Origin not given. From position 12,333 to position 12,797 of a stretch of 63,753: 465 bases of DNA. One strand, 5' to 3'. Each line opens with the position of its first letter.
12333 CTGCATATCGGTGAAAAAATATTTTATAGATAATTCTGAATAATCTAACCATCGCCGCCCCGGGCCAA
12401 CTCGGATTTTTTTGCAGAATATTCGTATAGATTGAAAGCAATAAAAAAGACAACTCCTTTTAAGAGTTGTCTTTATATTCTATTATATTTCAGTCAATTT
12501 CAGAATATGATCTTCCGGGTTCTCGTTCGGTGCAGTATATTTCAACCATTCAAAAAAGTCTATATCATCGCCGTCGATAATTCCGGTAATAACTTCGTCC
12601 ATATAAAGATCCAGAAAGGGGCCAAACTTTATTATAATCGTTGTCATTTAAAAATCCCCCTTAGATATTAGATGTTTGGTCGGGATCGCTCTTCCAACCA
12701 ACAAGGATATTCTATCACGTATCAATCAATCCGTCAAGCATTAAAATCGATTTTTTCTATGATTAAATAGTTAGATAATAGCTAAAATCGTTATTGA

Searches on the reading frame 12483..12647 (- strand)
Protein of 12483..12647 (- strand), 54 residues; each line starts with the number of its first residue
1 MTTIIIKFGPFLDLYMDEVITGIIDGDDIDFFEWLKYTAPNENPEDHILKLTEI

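Call 44: find_encoding_contigs(protein=window:12483-12647:-, flank=10000, max_places=10)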
Protein window:12483-12647:- (54 aa): no gene with exactly this product is on record in the collection.

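Call 53: search_protein_families(library=pfam, max_evalue=0.01, proteins=[window:12483-12647:-])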
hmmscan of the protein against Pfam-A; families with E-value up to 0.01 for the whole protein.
window:12483-12647:- (54 aa): 0 families
